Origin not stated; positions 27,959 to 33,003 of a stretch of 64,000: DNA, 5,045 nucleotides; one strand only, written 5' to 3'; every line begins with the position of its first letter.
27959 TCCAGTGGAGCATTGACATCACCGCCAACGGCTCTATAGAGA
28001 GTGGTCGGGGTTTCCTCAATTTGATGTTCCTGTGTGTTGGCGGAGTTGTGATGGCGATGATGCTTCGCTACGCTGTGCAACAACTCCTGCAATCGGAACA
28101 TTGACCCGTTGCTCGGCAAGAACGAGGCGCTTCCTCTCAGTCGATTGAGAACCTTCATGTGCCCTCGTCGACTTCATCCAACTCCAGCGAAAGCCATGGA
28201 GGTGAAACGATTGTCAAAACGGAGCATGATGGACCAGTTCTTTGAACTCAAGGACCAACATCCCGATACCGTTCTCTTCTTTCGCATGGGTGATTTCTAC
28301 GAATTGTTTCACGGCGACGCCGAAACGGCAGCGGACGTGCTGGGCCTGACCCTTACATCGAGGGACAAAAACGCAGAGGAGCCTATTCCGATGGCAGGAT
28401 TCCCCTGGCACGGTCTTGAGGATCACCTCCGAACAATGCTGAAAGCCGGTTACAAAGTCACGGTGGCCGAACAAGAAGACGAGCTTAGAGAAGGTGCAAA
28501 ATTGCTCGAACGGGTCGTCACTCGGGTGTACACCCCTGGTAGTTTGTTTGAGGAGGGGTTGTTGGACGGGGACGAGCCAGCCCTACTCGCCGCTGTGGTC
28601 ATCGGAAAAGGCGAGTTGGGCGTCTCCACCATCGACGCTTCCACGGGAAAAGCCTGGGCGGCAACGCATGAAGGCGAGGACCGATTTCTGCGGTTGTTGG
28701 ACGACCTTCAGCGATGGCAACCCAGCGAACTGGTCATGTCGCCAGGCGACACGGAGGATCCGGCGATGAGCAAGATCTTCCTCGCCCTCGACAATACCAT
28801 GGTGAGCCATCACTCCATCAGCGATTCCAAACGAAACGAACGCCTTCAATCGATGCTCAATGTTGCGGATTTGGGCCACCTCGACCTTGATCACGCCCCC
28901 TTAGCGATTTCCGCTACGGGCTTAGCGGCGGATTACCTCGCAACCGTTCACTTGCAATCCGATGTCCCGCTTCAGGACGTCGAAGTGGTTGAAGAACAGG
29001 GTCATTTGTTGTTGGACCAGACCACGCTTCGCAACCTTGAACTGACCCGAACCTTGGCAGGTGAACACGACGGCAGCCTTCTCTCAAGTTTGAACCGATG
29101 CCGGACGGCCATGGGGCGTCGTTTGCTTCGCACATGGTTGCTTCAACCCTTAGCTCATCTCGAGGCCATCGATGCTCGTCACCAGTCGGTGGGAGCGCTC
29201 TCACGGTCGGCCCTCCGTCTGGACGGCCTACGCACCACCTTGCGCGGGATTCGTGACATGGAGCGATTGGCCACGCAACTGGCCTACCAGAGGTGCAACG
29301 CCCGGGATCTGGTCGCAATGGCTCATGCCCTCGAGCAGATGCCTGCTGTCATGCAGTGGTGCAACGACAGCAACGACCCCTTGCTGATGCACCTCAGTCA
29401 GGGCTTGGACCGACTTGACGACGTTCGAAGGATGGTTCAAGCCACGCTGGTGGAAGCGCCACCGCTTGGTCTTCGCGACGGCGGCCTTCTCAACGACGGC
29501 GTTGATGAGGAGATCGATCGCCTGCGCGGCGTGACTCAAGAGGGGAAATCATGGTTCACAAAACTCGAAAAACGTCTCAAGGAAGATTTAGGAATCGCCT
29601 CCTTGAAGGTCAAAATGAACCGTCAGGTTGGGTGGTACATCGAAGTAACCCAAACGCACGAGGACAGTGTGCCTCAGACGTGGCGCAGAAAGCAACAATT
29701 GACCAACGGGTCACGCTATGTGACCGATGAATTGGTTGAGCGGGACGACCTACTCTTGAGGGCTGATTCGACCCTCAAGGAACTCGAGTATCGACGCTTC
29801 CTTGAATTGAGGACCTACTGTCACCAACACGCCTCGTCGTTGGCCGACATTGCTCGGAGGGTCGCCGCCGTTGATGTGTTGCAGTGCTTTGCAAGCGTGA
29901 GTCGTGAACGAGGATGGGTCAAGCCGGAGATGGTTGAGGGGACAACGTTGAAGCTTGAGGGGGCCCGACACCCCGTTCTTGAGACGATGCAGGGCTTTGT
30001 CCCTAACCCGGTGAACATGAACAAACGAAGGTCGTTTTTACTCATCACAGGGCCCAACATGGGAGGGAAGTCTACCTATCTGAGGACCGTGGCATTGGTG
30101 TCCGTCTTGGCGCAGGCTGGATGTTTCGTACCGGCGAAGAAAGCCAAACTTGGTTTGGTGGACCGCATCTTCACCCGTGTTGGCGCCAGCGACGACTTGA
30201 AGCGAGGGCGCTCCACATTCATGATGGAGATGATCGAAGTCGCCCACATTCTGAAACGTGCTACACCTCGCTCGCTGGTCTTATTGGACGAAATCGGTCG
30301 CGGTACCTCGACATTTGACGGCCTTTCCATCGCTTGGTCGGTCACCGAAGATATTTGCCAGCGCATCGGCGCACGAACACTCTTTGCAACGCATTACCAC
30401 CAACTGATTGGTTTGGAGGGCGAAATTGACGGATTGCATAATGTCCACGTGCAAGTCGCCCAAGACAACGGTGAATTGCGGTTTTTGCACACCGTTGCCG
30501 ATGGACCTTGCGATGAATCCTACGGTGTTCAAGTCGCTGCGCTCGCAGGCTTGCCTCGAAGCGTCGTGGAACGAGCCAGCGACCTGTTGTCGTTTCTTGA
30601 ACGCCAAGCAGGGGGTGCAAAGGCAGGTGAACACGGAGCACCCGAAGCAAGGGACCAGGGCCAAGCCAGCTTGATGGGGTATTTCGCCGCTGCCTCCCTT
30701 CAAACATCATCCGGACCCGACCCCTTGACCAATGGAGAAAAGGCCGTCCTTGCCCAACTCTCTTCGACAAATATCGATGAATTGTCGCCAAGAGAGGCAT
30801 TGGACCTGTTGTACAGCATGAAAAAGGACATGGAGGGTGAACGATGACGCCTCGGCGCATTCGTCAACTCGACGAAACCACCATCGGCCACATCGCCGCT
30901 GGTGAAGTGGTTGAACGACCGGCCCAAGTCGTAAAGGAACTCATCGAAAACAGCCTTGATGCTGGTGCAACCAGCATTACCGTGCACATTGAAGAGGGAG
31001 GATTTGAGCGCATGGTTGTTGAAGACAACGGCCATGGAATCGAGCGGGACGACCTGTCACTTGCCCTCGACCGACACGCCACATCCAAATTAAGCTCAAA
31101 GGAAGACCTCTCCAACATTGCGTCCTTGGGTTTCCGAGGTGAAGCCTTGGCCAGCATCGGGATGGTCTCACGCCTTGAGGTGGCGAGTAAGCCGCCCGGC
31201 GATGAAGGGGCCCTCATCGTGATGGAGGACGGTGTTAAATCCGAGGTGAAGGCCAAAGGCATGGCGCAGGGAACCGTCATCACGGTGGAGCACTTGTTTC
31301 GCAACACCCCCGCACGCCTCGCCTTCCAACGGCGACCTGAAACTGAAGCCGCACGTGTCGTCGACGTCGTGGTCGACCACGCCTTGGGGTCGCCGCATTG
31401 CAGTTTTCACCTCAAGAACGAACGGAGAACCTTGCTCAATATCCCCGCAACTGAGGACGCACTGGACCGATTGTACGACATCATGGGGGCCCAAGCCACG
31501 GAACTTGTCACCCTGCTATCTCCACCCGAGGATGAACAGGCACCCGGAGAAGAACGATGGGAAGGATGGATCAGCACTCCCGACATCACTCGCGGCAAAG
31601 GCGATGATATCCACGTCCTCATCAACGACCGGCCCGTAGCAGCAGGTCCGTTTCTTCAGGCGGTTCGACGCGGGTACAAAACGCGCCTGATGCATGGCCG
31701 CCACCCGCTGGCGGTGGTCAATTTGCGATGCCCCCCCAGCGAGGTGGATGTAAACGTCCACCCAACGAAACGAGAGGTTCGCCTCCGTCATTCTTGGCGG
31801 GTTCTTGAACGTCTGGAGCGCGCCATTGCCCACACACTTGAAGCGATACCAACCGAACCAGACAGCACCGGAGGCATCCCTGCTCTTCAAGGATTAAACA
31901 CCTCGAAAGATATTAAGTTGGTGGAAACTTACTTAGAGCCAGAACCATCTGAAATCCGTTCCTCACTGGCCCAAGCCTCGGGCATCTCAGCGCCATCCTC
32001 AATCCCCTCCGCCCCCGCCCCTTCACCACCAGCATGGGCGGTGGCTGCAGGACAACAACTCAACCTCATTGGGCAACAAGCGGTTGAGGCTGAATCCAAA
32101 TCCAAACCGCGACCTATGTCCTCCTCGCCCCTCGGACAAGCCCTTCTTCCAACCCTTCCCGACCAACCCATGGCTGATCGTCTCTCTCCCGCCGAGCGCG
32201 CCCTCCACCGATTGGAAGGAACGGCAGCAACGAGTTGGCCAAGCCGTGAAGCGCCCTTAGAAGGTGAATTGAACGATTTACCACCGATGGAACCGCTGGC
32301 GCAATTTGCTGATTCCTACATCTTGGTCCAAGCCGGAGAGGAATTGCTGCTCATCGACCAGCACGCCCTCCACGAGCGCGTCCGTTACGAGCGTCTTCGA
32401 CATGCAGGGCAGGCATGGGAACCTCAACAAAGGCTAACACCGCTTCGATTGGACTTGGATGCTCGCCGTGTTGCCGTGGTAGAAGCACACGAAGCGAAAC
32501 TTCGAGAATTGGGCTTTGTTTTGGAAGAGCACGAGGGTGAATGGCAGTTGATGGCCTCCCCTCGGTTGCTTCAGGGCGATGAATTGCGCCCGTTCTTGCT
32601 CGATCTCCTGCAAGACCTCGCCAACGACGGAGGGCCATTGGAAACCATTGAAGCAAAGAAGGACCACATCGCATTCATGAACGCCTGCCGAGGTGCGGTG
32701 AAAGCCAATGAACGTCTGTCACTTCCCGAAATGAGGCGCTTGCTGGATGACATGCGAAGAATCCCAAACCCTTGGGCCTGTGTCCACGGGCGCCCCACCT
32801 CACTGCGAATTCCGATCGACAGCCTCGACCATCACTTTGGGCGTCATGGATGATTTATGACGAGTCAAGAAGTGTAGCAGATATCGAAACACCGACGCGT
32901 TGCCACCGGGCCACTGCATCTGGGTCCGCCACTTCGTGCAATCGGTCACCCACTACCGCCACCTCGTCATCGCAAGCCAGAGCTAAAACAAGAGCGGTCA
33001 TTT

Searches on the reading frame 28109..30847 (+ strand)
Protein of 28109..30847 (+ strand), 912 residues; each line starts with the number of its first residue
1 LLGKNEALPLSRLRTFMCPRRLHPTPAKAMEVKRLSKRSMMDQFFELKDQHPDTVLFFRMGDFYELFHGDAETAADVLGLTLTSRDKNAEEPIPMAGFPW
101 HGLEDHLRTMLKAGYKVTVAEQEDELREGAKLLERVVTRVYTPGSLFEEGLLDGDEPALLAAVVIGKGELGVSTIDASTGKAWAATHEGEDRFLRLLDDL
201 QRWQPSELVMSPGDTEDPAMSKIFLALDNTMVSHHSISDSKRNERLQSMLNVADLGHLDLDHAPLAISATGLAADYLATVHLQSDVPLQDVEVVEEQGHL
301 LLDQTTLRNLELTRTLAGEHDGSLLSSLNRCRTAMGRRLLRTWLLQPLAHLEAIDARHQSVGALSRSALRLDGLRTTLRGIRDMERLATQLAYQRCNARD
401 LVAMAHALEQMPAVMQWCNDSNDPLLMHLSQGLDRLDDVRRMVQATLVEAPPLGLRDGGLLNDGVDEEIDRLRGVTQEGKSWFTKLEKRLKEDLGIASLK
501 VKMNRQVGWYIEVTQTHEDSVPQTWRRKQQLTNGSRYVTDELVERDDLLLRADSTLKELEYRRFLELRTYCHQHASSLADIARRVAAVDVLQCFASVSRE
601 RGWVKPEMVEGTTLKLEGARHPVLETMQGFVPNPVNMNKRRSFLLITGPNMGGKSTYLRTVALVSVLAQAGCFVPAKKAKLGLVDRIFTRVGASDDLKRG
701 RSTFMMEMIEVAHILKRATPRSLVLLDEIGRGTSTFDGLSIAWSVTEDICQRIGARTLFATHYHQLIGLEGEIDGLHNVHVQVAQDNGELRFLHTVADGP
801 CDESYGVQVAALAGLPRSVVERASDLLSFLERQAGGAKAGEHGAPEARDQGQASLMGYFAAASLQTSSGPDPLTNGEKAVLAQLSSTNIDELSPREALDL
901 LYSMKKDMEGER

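Call 38: search_protein_families(library=pfam, proteins=[window:28109-30847:+], max_evalue=0.001)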
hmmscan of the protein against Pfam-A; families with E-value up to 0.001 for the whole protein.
window:28109-30847:+ (912 aa): 5 families
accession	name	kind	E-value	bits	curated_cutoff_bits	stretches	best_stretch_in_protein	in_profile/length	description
PF00488.27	MutS_V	-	1.4e-81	273.4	30.2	1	645-830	2-187/188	MutS domain V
PF05192.23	MutS_III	-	1.8e-44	152.9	34.1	1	305-595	1-194/194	MutS domain III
PF01624.25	MutS_I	-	3.2e-35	121.2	20.6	1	39-149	2-112/113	MutS domain I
PF05190.23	MutS_IV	-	7.3e-24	84.3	22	1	464-552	1-89/92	MutS family domain IV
PF05188.22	MutS_II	-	1.5e-10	42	25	1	159-283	2-127/133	MutS domain II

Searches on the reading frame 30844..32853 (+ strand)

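Call 38: search_protein_families(library=pfam, proteins=[window:30844-32853:+], max_evalue=0.001)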
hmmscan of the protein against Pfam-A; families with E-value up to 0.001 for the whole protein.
window:30844-32853:+ (669 aa): 4 families
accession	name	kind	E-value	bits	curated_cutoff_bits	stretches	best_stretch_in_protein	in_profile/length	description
PF08676.16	MutL_C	-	1e-33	116.5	25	1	485-625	1-142/142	MutL C terminal dimerisation domain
PF01119.25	DNA_mis_repair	-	1.3e-27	96.2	26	1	237-332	23-118/119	DNA mismatch repair protein, C-terminal domain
PF13589.12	HATPase_c_3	-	2.7e-15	57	25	1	27-134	4-111/137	Histidine kinase-, DNA gyrase B-, and HSP90-like ATPase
PF02518.31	HATPase_c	-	2e-08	35.1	26.4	1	24-84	4-64/111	Histidine kinase-, DNA gyrase B-, and HSP90-like ATPase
